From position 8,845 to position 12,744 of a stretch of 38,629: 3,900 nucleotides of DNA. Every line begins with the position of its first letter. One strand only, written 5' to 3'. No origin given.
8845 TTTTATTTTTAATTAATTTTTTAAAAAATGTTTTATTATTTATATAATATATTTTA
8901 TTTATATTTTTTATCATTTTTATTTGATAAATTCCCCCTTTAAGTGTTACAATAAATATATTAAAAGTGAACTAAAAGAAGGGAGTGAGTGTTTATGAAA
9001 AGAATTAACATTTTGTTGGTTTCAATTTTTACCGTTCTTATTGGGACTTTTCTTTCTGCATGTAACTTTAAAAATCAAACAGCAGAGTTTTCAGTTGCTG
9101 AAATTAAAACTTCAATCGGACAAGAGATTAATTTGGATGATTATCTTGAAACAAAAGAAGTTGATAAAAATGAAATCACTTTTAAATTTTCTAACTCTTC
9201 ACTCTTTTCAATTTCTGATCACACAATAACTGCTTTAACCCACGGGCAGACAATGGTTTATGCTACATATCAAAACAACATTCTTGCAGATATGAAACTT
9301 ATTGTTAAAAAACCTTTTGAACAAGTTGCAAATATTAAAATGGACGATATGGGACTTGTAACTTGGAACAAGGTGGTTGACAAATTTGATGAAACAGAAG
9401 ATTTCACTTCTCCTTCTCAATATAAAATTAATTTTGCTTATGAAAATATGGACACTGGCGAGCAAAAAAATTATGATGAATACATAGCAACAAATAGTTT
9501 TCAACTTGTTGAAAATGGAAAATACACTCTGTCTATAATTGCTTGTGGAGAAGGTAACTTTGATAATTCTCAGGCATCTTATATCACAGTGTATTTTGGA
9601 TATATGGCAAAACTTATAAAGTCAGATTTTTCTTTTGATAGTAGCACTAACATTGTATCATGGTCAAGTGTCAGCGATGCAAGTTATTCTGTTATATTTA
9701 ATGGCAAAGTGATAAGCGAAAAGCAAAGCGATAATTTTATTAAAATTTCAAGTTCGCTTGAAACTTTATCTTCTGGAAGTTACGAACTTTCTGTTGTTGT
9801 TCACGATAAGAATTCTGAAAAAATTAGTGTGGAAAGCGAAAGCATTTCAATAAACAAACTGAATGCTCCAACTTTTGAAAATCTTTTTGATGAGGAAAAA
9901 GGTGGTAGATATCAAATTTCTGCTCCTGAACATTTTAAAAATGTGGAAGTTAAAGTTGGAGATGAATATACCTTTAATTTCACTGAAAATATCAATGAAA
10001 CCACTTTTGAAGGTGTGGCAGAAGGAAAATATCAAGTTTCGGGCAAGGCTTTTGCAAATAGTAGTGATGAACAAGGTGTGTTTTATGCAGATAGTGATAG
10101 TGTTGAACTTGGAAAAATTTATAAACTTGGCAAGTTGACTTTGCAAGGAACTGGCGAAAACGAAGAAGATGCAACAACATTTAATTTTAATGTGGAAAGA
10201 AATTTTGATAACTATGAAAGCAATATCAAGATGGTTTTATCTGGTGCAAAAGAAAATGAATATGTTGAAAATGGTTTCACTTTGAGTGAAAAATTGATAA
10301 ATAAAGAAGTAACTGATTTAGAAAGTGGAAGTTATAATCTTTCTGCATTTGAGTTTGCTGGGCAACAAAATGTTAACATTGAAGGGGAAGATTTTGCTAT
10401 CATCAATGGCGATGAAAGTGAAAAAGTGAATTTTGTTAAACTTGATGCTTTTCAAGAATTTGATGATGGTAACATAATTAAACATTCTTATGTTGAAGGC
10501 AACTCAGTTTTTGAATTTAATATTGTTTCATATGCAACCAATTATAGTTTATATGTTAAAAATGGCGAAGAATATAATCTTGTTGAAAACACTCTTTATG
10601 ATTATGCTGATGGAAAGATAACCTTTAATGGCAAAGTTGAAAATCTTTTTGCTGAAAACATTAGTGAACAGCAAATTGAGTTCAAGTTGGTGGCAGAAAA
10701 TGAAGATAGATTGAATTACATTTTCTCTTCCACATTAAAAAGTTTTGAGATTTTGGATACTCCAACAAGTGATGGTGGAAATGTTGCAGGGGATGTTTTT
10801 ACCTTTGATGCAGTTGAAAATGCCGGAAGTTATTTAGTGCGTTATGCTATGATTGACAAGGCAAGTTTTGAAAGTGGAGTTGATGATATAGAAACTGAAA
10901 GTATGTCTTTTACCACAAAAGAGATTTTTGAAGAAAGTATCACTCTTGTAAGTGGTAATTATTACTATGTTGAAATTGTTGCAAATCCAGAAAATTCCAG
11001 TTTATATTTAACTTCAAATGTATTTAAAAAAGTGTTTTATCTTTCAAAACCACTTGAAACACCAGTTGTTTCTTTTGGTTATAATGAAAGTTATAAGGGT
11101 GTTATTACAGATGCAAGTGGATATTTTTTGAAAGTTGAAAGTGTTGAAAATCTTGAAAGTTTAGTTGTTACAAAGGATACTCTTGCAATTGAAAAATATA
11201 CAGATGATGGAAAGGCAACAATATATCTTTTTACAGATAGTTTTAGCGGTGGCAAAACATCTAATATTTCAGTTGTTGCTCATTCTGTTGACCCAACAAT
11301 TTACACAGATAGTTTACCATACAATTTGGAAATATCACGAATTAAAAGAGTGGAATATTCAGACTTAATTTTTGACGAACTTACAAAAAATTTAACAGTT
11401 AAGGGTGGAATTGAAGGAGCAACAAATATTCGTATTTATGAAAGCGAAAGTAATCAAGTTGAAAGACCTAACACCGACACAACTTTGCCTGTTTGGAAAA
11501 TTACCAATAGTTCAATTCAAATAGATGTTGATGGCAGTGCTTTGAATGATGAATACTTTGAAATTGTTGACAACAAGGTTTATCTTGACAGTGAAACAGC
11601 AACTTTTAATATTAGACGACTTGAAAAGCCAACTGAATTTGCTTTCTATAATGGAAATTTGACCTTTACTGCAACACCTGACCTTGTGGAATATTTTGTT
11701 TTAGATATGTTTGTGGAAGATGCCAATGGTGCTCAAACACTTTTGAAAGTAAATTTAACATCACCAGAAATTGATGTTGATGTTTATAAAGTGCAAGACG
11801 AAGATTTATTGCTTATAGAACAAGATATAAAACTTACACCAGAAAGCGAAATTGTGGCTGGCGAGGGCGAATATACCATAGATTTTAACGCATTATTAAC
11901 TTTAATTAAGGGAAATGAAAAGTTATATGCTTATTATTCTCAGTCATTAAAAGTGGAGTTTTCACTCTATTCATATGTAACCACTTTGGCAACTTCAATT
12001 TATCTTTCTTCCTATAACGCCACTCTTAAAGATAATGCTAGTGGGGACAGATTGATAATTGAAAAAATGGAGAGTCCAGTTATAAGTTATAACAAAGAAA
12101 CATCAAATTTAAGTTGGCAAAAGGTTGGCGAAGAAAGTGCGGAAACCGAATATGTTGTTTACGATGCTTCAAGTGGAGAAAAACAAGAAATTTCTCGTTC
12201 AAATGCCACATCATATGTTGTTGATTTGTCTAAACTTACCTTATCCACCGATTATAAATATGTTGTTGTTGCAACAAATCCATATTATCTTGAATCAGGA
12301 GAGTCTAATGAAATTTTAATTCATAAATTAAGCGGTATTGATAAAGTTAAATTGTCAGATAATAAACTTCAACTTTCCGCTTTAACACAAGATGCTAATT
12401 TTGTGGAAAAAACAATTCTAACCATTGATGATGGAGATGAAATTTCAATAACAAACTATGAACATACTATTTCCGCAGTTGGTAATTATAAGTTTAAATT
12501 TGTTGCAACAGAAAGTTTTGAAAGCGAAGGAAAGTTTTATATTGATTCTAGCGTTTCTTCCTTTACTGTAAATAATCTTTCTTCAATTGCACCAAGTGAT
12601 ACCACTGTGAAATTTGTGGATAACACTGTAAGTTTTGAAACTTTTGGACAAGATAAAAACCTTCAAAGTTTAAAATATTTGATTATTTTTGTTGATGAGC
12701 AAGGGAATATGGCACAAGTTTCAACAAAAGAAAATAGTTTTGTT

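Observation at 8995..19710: A 3,571-aa lipoprotein built as a beads-on-a-string fibre of about 30 highly divergent beta-sandwich modules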

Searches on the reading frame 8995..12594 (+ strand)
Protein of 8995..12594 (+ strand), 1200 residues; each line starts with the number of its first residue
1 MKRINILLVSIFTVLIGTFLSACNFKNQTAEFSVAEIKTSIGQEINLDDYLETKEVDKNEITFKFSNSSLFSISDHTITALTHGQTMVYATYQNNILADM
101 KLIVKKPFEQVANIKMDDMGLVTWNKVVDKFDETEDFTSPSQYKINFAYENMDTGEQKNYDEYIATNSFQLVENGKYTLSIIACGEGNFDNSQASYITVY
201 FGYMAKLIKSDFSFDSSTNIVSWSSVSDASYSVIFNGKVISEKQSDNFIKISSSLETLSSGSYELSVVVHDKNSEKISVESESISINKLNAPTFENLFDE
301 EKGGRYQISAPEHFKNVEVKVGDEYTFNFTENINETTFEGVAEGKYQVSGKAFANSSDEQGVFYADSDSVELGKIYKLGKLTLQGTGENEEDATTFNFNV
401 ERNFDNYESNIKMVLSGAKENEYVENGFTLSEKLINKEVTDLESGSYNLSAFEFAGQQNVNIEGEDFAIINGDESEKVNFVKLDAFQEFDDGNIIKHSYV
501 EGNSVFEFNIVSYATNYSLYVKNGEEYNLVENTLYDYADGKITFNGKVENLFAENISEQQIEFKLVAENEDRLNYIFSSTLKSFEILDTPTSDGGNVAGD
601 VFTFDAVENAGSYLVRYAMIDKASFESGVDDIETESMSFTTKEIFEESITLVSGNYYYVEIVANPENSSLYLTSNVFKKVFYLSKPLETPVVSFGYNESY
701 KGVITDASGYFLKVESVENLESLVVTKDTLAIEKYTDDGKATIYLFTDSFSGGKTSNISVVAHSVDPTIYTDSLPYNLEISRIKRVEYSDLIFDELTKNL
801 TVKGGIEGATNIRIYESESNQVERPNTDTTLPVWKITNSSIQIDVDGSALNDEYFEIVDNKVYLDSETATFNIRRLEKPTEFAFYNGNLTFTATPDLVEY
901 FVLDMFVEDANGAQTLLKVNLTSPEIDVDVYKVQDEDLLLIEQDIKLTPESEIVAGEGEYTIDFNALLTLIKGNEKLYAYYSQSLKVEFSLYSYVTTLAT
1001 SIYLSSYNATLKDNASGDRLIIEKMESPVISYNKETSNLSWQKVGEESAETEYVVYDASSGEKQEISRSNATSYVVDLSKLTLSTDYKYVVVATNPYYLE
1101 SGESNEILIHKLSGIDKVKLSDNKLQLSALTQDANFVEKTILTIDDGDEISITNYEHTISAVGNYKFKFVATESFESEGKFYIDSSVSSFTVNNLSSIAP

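Call 16: find_homologous_proteins(query=window:8995-12594:+, max_evalue=0.001)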
Query window:8995-12594:+: 8000 candidates shared short words with the query, none scored E <= 0.001.

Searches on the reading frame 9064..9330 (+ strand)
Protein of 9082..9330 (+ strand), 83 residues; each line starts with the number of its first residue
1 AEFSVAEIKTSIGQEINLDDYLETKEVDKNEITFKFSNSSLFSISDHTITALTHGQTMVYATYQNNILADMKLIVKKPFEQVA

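Call 71: search_protein_families(library=pfam, proteins=[window:9082-9330:+], max_evalue=1)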
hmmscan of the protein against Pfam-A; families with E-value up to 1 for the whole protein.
window:9082-9330:+ (83 aa): 1 family
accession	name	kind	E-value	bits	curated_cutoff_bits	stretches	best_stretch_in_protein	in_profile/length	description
PF21461.3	HL_N-beta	-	0.046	14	27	1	28-66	10-47/57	Hyaluronate lyase, N-terminal beta-sheet domain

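Call 75: search_protein_families(library=pfam, alignment_id=A7, max_evalue=0.1)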
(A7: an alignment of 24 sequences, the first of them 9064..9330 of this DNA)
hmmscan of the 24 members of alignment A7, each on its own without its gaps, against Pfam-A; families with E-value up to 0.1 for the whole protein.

A. member 1, window:9064-9330:+ (89 aa): 1 family
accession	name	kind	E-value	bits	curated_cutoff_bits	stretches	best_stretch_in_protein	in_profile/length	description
PF21461.3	HL_N-beta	-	0.051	13.8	27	1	34-72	10-47/57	Hyaluronate lyase, N-terminal beta-sheet domain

B. families by the number of members that match (of 24 scanned): 7 families
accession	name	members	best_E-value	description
PF21461.3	HL_N-beta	5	0.00038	Hyaluronate lyase, N-terminal beta-sheet domain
PF02368.24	Big_2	4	0.0015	Bacterial Ig-like domain (group 2)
PF14019.11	DUF4235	1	0.012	Protein of unknown function (DUF4235)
PF15418.12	DUF4625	1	0.035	Domain of unknown function (DUF4625)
PF16529.11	Ge1_WD40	1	0.047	WD40 region of Ge1, enhancer of mRNA-decapping protein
PF23710.1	DUF7155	1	0.082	Family of unknown function (DUF7155)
PF10803.13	GerPB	1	0.084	Spore germination GerPB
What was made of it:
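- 9064..9330 (+): Module M1 (residues 24-112), a possible Big_2-like Ig domain. Big_2 hits 4 of 24 orthologues (best 1.5e-3) and HL_N-beta hits 5 of 24 (call 75).
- On Pfam Big_2 (PF02368) for residues 24-112: 4 of 24 orthologues hit weakly, best 1.5e-3 (call 75).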

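Call 76: search_solved_structures(query=A7, max_evalue=10)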
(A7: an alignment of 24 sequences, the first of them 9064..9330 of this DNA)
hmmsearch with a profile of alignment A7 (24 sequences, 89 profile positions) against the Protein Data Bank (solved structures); distinct sequences matched with E-value up to 10: 8.
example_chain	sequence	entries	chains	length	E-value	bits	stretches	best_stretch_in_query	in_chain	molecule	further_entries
7quz_AAA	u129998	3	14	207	0.00038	23.9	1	16-81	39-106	Beta-1,3-glucanase bglH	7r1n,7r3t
6n1a_A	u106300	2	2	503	0.036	17.5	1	14-82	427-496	Carbohydrate-binding protein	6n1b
8jsi_A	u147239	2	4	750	0.18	15.3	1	17-68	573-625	Argonaute family protein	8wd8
1e5u_I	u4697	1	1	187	0.21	15.1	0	40-79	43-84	INTIMIN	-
3zfj_A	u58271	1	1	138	0.22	15.1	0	26-67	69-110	PNEUMOCOCCAL HISTIDINE TRIAD PROTEIN D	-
4dqa_A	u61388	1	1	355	0.78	13.3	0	5-50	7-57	uncharacterized protein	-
7z47_G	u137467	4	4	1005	1.7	12.2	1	8-78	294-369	Surface protein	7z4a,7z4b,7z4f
1f00_I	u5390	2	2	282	4.7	10.8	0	41-79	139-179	INTIMIN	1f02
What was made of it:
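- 9064..9330 (+): The profile hits PDB 7quz at E 3.8e-4; the intimin hit is sub-threshold, E 0.21 (call 76).
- On Pfam Big_2 (PF02368) for residues 24-112: A sub-threshold profile hit to intimin (E 0.21) (call 76).
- Checked: Support is weak: 4 of 24 orthologues hit Big_2 (best 1.5e-3), and profile hits to PDB chains are weak, including a sub-threshold hit to intimin (E 0.21) (calls 75, 76).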
